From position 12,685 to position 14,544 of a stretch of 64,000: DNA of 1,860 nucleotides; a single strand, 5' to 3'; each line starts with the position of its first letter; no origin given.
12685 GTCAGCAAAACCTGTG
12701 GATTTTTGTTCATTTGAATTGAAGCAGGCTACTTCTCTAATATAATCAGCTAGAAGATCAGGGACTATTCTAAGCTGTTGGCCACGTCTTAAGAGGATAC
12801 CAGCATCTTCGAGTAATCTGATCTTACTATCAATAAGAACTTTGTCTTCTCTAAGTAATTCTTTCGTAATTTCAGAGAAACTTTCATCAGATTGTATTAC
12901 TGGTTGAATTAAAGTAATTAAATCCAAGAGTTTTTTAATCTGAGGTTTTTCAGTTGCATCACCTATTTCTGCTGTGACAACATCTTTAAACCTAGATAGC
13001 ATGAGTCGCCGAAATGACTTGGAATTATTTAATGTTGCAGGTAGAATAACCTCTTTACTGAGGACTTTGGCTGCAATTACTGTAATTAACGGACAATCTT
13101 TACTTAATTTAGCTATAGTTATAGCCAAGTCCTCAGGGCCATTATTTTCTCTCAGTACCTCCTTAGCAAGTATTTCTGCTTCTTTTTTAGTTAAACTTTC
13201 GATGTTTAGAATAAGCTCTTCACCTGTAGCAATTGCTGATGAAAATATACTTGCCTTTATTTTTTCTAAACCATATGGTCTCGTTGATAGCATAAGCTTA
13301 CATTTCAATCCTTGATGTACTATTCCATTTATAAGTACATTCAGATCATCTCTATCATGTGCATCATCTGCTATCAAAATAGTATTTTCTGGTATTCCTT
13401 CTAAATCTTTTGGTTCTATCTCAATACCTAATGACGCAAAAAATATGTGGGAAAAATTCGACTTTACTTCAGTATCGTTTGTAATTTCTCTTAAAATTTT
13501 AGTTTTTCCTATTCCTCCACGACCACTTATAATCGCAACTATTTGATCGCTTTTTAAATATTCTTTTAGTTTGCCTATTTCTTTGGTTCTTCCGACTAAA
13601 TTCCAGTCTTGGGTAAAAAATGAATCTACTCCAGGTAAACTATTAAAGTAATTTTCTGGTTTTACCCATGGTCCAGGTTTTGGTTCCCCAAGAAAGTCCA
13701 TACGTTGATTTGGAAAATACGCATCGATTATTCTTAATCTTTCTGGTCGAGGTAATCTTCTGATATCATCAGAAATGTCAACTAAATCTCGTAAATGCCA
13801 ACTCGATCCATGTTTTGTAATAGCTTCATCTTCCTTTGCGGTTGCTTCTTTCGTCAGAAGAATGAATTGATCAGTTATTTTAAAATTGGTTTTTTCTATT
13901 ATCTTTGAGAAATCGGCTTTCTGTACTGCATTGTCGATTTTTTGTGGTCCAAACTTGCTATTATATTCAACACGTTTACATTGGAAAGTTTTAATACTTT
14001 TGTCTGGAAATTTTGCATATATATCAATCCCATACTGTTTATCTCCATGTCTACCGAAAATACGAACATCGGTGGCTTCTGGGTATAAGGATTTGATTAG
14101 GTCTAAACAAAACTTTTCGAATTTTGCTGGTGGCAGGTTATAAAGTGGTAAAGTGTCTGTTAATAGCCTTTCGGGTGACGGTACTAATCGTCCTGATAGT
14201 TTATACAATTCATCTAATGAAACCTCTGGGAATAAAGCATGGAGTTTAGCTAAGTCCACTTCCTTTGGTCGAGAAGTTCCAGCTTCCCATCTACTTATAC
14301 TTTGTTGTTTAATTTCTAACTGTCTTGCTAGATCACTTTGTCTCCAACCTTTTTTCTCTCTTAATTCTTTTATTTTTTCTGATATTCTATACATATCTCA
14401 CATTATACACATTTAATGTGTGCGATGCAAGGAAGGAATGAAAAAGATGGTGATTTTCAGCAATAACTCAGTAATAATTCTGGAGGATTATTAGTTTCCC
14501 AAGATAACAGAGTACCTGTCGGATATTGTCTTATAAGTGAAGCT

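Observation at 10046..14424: Avs-like STAND NTPase fused N-terminally to an XRE HTH and an Mrr-type nuclease, with its own palindromic operator and an apparently leaderless promoter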

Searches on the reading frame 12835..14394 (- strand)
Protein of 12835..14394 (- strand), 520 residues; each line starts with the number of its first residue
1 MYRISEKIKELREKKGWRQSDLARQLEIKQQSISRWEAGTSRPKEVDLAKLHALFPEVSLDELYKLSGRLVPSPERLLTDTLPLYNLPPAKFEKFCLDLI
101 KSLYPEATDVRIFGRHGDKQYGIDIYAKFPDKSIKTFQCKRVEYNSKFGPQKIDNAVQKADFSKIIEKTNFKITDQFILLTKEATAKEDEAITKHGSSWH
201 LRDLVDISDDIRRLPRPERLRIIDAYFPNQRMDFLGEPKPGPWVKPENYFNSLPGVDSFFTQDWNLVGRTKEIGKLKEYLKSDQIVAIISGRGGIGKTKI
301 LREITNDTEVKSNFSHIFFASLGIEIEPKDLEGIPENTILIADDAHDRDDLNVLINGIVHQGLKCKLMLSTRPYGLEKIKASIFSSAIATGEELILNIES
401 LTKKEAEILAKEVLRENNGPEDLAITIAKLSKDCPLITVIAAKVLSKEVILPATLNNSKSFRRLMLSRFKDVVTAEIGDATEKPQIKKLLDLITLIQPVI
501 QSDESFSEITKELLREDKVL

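Call 54: predict_structure(alignment_id=A3)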
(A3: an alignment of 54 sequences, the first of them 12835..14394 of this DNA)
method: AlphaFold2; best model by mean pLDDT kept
length: 520 residues; sequences in the alignment: 54
mean_pLDDT: 88.6   pTM: 0.63
mean pLDDT of the five models: 88.6, 88.3, 86.4, 86.1, 85.3
residues with pLDDT >= 90: 330; 70-90: 152; 50-70: 31; < 50: 7
segments of 3 or more residues with pLDDT < 50: 254-257, 518-520
pLDDT, mean of each block of 10 residues (from residue 1): 95 97 97 97 93 94 92 75 91 93 95 71 91 95 89 93 76 95 95 95 97 90 88 84 88 54 86 96 95 93 95 94 88 91 94 92 90 94 79 88 97 93 95 92 88 81 83 71 82 77 81 67
secondary structure, 60 per line:
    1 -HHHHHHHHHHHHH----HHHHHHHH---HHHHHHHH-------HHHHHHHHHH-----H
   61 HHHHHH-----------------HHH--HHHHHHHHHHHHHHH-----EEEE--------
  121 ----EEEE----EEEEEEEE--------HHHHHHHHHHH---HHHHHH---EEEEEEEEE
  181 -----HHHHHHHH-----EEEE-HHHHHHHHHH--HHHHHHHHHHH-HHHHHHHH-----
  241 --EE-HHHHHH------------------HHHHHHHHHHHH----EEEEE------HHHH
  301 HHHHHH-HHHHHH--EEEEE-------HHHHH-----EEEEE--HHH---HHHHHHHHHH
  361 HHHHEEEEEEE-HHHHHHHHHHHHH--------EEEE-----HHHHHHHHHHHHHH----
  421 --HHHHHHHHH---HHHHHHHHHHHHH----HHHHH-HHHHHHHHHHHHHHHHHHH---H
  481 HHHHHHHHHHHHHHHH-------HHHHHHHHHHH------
elements in order: H2-14 H19-26 H30-37 H45-54 H60-66 H89-103 E109-112 E125-128 E133-140 H149-159 H163-168 E172-180 H186-193 E199-202 H204-213 H216-226 H228-235 H246-251 H270-281 E286-290 H297-306 H308-313 E316-320 H328-332 E338-342 H351-364 E365-371 H373-385 E394-397 H403-416 H423-431 H435-447 H452-456 H458-476 H480-496 H504-514

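Call 57: fold_search(model_id=the predicted structure, library=pdb)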
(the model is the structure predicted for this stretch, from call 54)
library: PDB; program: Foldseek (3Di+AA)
matches with E <= 10: 1421; with E <= 0.001: 401
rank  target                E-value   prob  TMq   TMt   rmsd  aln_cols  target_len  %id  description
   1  9jap_A                3.3e-09  1.00  0.26  0.17  23.0       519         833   12  Helical structure of EfAvs5(SIR2-STAND) (released 2025-03-19)
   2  8dgc_A                3.9e-09  1.00  0.26  0.08  19.7       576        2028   13  Avs3 bound to phage PhiV-1 terminase (released 2022-08-03)
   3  6uqe_B                1.5e-07  1.00  0.31  0.28  14.8       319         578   15  ClpA/ClpP Disengaged State bound to RepA-GFP (released 2020-04-22)
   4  6j6i_C                2.1e-07  1.00  0.32  0.22  15.4       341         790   17  Reconstitution and structure of a plant NLR resistosome conferring immunity (released 2019-03-20)
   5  7abr_D                3.6e-07  1.00  0.30  0.27  15.8       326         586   16  Cryo-EM structure of B. subtilis ClpC (DWB mutant) hexamer bound to a substrate polypeptide (released 2021-10-06)
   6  7uix_B                5.9e-07  1.00  0.31  0.28  14.3       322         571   14  ClpAP complex bound to ClpS N-terminal extension, class I (released 2022-11-09)
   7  9cc8_A                6.2e-07  1.00  0.29  0.19  14.7       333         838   16  Hexameric state of the NRC4 resistosome (released 2024-09-11)
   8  6w6j_D                6.9e-07  1.00  0.30  0.23  19.8       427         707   11  The Mycobacterium tuberculosis ClpB disaggregase hexamer structure with a locally refined N-terminal domain in the pre (released 2021-05-26)
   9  3pfi_B                7.3e-07  1.00  0.30  0.51   9.0       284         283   19  2.7 Angstrom resolution crystal structure of a probable holliday junction DNA helicase (ruvB) from Campylobacter jejun (released 2010-11-10)
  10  9rai_d                8.5e-07  1.00  0.28  0.21  16.3       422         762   13  Structure of the S.aureus MecA/ClpC/ClpP degradation system (released 2025-09-10)
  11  7uiv_F                9.5e-07  1.00  0.31  0.29  14.1       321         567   16  ClpAP complex bound to ClpS N-terminal extension, class IIa (released 2022-11-09)
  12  7jgr_G                9.5e-07  1.00  0.30  0.41  14.7       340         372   13  Structure of Drosophila ORC bound to DNA (84 bp) and Cdc6 (released 2020-09-09)
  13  6n8t_D                1.3e-06  1.00  0.33  0.25  18.3       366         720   12  Hsp104DWB closed conformation (released 2019-01-02)
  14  6w24_A                1.4e-06  1.00  0.30  0.28  14.3       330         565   14  ClpA Engaged2 State bound to RepA-GFP (Focused Classification) (released 2020-05-06)
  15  4hse                  1.4e-06  1.00  0.30  0.41  16.9       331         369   13  Crystal structure of ClpB NBD1 in complex with guanidinium chloride and ADP (released 2013-01-30)
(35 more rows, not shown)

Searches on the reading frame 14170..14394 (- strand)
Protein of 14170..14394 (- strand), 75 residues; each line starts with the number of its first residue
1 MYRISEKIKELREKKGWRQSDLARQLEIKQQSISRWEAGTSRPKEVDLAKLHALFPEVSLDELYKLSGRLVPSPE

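Call 88: search_solved_structures(query=window:14170-14394:-, max_evalue=1, show_alignments=5)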
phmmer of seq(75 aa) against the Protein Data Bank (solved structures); distinct sequences matched with E-value up to 1: 34.
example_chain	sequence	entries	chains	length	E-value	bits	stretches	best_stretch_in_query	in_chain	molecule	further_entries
4yg4_A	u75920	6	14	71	0.00035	24.3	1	4-40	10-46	Antitoxin HipB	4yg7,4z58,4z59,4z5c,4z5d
4yg1_A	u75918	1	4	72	0.00037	24.2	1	4-40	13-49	Antitoxin HipB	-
2wiu_B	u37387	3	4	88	0.00049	23.8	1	4-40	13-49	HTH-TYPE TRANSCRIPTIONAL REGULATOR HIPB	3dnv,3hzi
5k98_B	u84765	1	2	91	0.00055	23.7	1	4-40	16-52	Antitoxin HipB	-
4z5h_A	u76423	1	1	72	0.00098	22.9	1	4-40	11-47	Antitoxin HipB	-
7t8i_A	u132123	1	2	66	0.0015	22.3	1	4-61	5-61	Phage element (ICEBs1)transcriptional regulator (Xre family)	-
6zvh_i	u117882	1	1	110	0.0053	20.6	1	4-52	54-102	Endothelial differentiation-related factor 1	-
9p73_CH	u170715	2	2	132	0.007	20.2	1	4-52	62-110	Endothelial differentiation-related factor 1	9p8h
9rpv_E4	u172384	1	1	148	0.0089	19.8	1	4-52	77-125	Endothelial differentiation-related factor 1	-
8tac_A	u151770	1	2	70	0.0093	19.8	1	3-53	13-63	DBP48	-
7o81_AU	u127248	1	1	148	0.01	19.6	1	4-52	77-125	EDF1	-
9b0q_CH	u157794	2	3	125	0.01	19.6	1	4-52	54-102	Endothelial differentiation-related factor 1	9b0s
1utx_A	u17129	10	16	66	0.011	19.6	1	6-64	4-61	CYLR2 | cytolysin regulator 2 | PUTATIVE TRANSCRIPTION REGULATOR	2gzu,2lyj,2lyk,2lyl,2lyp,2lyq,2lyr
9k3w_A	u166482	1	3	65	0.013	19.3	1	6-55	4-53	Transcriptional regulator, PbsX family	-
2xiu_A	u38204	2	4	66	0.014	19.2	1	6-64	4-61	CYLR2 | CYLR2 SYNONYM CYTOLYSIN REPRESSOR 2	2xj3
1adr_A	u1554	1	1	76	0.055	17.3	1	4-53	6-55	P22 C2 REPRESSOR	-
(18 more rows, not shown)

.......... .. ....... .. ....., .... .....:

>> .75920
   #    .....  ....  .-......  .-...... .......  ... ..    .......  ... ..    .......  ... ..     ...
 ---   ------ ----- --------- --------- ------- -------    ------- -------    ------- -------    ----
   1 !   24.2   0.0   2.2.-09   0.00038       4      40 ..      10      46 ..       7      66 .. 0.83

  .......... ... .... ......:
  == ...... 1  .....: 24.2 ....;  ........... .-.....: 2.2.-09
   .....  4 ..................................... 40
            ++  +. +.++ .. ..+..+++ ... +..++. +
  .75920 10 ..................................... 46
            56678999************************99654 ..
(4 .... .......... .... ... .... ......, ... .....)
